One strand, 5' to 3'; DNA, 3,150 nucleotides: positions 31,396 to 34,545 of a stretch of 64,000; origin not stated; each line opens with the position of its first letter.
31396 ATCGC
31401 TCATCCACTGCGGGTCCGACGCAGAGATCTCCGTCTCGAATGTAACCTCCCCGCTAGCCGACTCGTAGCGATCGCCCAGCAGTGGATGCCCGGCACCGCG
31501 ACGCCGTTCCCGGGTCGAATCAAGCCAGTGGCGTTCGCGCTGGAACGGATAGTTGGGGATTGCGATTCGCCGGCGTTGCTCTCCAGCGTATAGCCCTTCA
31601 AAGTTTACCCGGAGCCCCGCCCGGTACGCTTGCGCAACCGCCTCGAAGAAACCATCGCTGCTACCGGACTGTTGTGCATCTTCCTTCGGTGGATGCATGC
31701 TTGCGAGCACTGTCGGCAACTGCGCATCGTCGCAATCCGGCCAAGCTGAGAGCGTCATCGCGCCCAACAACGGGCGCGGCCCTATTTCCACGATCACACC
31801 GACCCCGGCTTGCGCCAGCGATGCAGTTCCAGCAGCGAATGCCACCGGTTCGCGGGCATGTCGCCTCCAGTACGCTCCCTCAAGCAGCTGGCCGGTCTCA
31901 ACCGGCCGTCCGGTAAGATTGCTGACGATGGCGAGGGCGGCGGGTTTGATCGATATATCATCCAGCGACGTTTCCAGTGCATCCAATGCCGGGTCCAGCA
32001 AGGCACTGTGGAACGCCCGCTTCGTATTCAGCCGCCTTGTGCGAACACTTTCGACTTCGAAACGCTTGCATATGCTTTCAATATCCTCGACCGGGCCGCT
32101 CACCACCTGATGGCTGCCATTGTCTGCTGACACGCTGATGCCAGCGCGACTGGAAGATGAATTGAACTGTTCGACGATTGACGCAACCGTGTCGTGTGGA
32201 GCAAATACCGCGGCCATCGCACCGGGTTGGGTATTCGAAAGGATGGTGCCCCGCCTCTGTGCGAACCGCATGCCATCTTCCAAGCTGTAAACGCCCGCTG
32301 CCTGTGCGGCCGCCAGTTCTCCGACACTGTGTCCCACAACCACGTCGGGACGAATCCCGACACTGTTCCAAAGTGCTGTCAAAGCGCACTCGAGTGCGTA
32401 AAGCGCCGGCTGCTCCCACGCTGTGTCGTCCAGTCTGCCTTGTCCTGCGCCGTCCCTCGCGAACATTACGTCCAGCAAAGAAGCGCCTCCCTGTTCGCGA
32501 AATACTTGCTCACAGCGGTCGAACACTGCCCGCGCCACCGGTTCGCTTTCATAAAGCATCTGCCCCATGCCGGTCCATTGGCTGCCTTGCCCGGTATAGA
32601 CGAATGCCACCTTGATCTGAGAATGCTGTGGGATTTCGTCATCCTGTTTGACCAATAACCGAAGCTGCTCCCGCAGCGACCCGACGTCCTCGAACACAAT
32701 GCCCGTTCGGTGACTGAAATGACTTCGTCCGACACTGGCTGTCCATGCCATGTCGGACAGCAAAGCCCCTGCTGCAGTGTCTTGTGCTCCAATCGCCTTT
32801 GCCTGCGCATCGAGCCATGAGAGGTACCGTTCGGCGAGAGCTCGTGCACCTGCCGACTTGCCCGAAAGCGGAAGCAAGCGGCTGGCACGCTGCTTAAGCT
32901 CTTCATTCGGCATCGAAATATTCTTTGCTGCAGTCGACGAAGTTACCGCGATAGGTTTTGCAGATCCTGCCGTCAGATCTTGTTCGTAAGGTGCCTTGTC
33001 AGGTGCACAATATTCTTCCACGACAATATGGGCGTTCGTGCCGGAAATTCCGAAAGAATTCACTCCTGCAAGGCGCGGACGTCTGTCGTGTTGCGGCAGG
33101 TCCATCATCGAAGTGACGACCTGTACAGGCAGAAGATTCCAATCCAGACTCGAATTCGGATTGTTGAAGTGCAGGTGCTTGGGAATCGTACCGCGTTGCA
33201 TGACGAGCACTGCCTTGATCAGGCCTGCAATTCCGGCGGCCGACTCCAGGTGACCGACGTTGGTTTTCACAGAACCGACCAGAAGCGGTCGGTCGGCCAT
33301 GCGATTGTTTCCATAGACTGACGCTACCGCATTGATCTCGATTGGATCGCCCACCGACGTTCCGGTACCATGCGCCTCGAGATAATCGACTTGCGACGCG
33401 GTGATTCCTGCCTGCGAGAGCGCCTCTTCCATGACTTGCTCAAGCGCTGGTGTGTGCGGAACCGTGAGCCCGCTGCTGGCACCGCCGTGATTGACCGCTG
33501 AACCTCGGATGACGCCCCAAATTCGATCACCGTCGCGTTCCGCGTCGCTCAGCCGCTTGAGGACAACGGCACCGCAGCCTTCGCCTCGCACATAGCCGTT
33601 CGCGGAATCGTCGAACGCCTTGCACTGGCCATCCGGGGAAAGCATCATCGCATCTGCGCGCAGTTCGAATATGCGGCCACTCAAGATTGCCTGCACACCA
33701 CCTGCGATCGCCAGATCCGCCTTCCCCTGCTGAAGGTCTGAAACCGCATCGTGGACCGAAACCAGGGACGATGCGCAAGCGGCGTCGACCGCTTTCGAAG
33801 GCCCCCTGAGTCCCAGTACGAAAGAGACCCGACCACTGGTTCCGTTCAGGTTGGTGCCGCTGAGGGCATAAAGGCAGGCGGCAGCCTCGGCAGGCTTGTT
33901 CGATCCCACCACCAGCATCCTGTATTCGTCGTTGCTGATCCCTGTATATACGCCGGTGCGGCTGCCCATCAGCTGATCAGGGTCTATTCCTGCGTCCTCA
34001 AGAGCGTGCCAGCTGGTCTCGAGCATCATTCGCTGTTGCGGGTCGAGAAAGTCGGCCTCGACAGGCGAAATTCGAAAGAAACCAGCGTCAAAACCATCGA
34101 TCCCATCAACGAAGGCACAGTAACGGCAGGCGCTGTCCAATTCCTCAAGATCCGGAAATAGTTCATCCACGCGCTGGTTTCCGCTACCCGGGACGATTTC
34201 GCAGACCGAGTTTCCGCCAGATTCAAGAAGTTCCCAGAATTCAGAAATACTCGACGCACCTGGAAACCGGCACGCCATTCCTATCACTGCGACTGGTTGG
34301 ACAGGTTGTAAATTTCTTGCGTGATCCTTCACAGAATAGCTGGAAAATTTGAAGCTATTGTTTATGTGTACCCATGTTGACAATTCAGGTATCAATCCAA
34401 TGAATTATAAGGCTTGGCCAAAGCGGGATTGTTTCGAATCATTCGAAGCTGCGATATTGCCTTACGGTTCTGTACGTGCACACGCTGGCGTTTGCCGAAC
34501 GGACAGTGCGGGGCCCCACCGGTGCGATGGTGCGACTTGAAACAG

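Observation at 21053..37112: A 16-kb polyketide cluster splits the normally contiguous lptB-rpoN junction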

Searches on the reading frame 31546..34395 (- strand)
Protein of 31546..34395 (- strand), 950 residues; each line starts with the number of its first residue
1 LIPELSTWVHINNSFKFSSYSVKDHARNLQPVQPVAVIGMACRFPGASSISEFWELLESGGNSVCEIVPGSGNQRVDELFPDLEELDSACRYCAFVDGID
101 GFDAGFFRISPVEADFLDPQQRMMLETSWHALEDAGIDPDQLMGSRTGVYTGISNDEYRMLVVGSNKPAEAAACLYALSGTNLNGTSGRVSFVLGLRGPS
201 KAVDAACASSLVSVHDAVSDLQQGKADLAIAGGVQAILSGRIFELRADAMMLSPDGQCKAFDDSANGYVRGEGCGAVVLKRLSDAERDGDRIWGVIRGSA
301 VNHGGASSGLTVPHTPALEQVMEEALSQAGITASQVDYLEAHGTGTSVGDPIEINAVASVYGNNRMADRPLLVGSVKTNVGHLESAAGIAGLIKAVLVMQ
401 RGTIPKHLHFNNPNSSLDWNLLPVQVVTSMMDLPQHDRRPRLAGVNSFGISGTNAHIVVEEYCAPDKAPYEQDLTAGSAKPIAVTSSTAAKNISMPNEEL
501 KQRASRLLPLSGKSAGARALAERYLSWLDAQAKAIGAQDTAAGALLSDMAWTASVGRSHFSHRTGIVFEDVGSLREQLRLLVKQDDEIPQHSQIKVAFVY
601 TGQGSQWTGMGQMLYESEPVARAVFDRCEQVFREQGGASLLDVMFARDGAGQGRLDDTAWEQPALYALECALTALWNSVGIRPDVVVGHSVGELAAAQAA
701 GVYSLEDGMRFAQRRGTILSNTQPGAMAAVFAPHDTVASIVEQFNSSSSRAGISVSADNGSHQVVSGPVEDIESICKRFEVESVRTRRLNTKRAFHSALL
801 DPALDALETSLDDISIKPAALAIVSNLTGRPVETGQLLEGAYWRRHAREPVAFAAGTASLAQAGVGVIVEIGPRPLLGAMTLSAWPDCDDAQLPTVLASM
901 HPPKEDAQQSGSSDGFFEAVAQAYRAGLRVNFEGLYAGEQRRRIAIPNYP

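Call 32: find_homologous_proteins(query=window:31546-34395:-, max_evalue=1e-30)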
Query window:31546-34395:- (950 aa): 7997 proteins with E <= 1e-30 among 8000 candidates; the best 120 are listed.
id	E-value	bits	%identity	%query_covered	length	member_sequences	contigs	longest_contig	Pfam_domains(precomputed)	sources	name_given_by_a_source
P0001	0.0e+0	1442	72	97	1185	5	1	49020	PF22336.3,PF00109.33,PF21089.4,PF22621.3,PF02801.29,PF16197.12,PF00698.27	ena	-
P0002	0.0e+0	1405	69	99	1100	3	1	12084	PF22336.3,PF00109.33,PF21089.4,PF22621.3,PF02801.29,PF16197.12,PF00698.27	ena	-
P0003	0.0e+0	1383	68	97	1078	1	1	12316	PF22336.3,PF00109.33,PF21089.4,PF22621.3,PF02801.29,PF16197.12,PF00698.27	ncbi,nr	ncbi:MAG: beta-ketoacyl synthase N-terminal-like domain-containing protein, partial [Bryobacterales 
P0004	0.0e+0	1375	68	97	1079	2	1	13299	PF22336.3,PF00109.33,PF21089.4,PF22621.3,PF02801.29,PF16197.12,PF00698.27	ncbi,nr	ncbi:MAG: beta-ketoacyl synthase N-terminal-like domain-containing protein, partial [Bryobacterales 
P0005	0.0e+0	1366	68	97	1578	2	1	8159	PF22336.3,PF00109.33,PF21089.4,PF22621.3,PF14765.13,PF02801.29,PF18558.9,PF16197.12,PF00698.27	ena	-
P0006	0.0e+0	1359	69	96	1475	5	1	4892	PF22336.3,PF00109.33,PF21089.4,PF22621.3,PF14765.13,PF00108.30,PF02801.29,PF18558.9,PF16197.12,PF00698.27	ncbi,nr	ncbi:MAG: type I polyketide synthase, partial [Rhodospirillales bacterium]|nr:type I polyketide synt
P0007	0.0e+0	1351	67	97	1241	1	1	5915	PF22336.3,PF00109.33,PF21089.4,PF22621.3,PF14765.13,PF02801.29,PF16197.12,PF00698.27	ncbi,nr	ncbi:MAG: type I polyketide synthase, partial [Boseongicola sp. SB0662_bin_57]|nr:type I polyketide 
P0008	0.0e+0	1350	67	97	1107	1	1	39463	PF22336.3,PF00109.33,PF21089.4,PF22621.3,PF00108.30,PF02801.29,PF16197.12,PF00698.27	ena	-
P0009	0.0e+0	1343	68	96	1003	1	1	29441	PF00109.33,PF21089.4,PF22621.3,PF00108.30,PF02801.29,PF16197.12,PF00698.27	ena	-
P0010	0.0e+0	1334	66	97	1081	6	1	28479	PF22336.3,PF00109.33,PF21089.4,PF22621.3,PF02801.29,PF16197.12,PF00698.27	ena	-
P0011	0.0e+0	1333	65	99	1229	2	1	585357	PF22336.3,PF00109.33,PF21089.4,PF22621.3,PF14765.13,PF00108.30,PF02801.29,PF16197.12,PF00698.27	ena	-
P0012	0.0e+0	1332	68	93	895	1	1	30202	PF22336.3,PF00109.33,PF22621.3,PF02801.29,PF16197.12,PF00698.27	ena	-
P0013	0.0e+0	1321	65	97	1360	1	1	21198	PF22336.3,PF00109.33,PF21089.4,PF22621.3,PF14765.13,PF00108.30,PF02801.29,PF16197.12,PF00698.27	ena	-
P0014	0.0e+0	1315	65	98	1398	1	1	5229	PF00109.33,PF21089.4,PF22621.3,PF14765.13,PF02801.29,PF16197.12,PF00698.27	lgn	-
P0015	0.0e+0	1310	66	96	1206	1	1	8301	PF22336.3,PF00109.33,PF21089.4,PF22621.3,PF14765.13,PF00108.30,PF02801.29,PF16197.12,PF00698.27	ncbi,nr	ncbi:MAG: type I polyketide synthase, partial [Chloroflexi bacterium]|nr:type I polyketide synthase 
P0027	0.0e+0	1290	63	99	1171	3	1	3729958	PF22336.3,PF00109.33,PF21089.4,PF22621.3,PF02801.29,PF16197.12,PF00698.27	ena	-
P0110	0.0e+0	1036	76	66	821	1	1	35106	PF22336.3,PF00109.33,PF22621.3,PF02801.29,PF16197.12,PF00698.27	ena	-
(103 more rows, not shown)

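Call 33: find_encoding_contigs(protein=P0001, flank=10000, max_places=3)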
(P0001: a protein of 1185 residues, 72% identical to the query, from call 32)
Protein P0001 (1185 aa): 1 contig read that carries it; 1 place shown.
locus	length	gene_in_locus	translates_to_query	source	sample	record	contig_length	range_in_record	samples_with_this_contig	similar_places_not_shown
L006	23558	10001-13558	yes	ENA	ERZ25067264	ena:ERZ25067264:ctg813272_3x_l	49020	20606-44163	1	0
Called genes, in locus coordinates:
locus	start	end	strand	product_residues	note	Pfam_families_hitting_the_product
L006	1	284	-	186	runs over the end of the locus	PF00702:Hydrolase (faint), PF08282:Hydrolase_3 (weak)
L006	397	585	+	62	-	-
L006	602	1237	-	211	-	PF01566:Nramp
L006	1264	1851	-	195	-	-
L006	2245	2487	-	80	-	-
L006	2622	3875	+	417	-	-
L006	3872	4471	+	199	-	-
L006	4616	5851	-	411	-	-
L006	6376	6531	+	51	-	-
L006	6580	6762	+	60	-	-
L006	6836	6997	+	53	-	-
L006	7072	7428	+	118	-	-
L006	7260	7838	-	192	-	-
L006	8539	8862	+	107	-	PF00817:IMS (weak)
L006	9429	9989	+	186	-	-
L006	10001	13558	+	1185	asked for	PF00109:ketoacyl-synt, PF02801:Ketoacyl-synt_C, PF16197:KAsynt_C_assoc, PF22336:RhiE-like_linker, PF22621:CurL-like_PKS_C, PF00698:Acyl_transf_1, PF21089:PKS_DH_N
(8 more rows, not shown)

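Call 34: find_encoding_contigs(protein=P0027, flank=10000, max_places=3)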
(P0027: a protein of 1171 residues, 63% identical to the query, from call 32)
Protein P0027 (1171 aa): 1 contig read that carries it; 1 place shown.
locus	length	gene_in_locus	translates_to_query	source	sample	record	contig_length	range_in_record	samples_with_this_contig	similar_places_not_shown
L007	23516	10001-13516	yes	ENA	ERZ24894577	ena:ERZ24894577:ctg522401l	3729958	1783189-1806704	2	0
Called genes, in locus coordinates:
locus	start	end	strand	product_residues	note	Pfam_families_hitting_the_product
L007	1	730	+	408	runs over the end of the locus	PF06792:UPF0261, PF23189:UPF0261_C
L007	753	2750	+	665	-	PF00724:Oxidored_FMN, PF01266:DAO (faint), PF07992:Pyr_redox_2, PF12831:FAD_oxidored (weak), PF13450:NAD_binding_8, PF00070:Pyr_redox (weak)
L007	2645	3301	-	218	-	-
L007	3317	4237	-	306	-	PF03781:FGE-sulfatase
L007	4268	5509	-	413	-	PF01979:Amidohydro_1, PF07969:Amidohydro_3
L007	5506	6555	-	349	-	PF26233:NicX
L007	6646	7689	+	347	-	PF01408:GFO_IDH_MocA, PF22725:GFO_IDH_MocA_C3, PF02894:GFO_IDH_MocA_C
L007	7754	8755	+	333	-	PF00044:Gp_dh_N, PF02800:Gp_dh_C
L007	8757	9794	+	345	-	PF00044:Gp_dh_N, PF02800:Gp_dh_C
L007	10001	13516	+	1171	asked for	PF00109:ketoacyl-synt, PF02801:Ketoacyl-synt_C, PF16197:KAsynt_C_assoc, PF22336:RhiE-like_linker, PF22621:CurL-like_PKS_C, PF00698:Acyl_transf_1, PF21089:PKS_DH_N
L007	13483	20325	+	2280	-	PF08242:Methyltransf_12, PF13489:Methyltransf_23, PF08240:ADH_N, PF00107:ADH_zinc_N, PF13602:ADH_zinc_N_2, PF00106:adh_short, PF08659:KR, PF13561:adh_short_C2, +10 more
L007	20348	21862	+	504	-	PF00884:Sulfatase, PF01663:Phosphodiest (faint), PF16347:SGSH_C, PF12411:Choline_sulf_C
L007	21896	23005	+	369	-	PF01266:DAO, PF13450:NAD_binding_8 (weak)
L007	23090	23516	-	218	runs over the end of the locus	-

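Call 41: find_encoding_contigs(protein=P0110, flank=10000, max_places=2)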
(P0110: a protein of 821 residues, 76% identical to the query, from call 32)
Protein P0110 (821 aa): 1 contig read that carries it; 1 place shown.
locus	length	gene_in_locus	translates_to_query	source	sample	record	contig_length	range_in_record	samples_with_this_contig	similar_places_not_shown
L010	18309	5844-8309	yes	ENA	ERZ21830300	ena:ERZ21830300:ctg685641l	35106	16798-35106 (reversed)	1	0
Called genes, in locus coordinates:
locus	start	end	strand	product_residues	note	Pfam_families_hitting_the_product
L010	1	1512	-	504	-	?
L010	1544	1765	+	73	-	-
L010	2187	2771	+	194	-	-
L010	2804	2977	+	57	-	-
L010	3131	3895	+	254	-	-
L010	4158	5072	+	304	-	-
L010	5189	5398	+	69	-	-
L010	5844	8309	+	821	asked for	PF00109:ketoacyl-synt, PF02801:Ketoacyl-synt_C, PF16197:KAsynt_C_assoc, PF22336:RhiE-like_linker, PF22621:CurL-like_PKS_C, PF00698:Acyl_transf_1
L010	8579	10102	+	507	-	PF21089:PKS_DH_N, PF14765:PS-DH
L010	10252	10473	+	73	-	-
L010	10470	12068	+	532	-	PF13489:Methyltransf_23, PF08241:Methyltransf_11, PF08242:Methyltransf_12, PF13649:Methyltransf_25, PF22953:SpnB_Rossmann, PF08240:ADH_N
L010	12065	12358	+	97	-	-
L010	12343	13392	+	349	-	PF13602:ADH_zinc_N_2, PF00106:adh_short, PF08659:KR, PF13561:adh_short_C2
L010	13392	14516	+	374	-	PF00550:PP-binding, PF00109:ketoacyl-synt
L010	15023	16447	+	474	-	PF16197:KAsynt_C_assoc (faint), PF22621:CurL-like_PKS_C, PF00698:Acyl_transf_1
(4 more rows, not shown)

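Call 42: find_encoding_contigs(protein=P0011, flank=10000, max_places=2)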
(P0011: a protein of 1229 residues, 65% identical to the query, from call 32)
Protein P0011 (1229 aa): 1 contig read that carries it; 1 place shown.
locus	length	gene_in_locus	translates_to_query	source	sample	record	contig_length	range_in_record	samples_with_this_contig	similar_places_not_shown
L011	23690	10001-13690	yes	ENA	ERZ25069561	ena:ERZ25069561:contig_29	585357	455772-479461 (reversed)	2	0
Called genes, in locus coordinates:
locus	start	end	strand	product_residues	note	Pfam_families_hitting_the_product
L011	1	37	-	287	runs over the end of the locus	PF00126:HTH_1, PF03466:LysR_substrate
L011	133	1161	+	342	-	PF03773:ArsP_1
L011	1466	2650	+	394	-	PF00005:ABC_tran, PF13304:AAA_21 (faint), PF00571:CBS (faint)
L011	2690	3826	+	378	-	PF00355:Rieske, PF00848:Ring_hydroxyl_A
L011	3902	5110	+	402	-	PF00266:Aminotran_5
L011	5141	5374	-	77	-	-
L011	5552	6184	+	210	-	PF02798:GST_N, PF13409:GST_N_2, PF13417:GST_N_3, PF22441:CLIC-like_N, PF00043:GST_C (weak), PF13410:GST_C_2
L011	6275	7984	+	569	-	PF00009:GTP_EFTU, PF01926:MMR_HSR1 (weak), PF22042:EF-G_D2, PF03144:GTP_EFTU_D2, PF16658:RF3_C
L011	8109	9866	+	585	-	PF00860:Xan_ur_permease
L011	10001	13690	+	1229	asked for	PF00109:ketoacyl-synt, PF02801:Ketoacyl-synt_C, PF16197:KAsynt_C_assoc, PF22336:RhiE-like_linker (weak), PF22621:CurL-like_PKS_C, PF00698:Acyl_transf_1, PF21089:PKS_DH_N, PF14765:PS-DH, +1 more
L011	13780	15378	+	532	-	PF13701:DDE_Tnp_1_4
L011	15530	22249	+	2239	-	PF13489:Methyltransf_23, PF08241:Methyltransf_11, PF08242:Methyltransf_12, PF13649:Methyltransf_25, PF00107:ADH_zinc_N, PF13602:ADH_zinc_N_2, PF00106:adh_short, PF08659:KR, +8 more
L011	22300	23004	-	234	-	PF12697:Abhydrolase_6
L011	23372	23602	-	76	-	PF00550:PP-binding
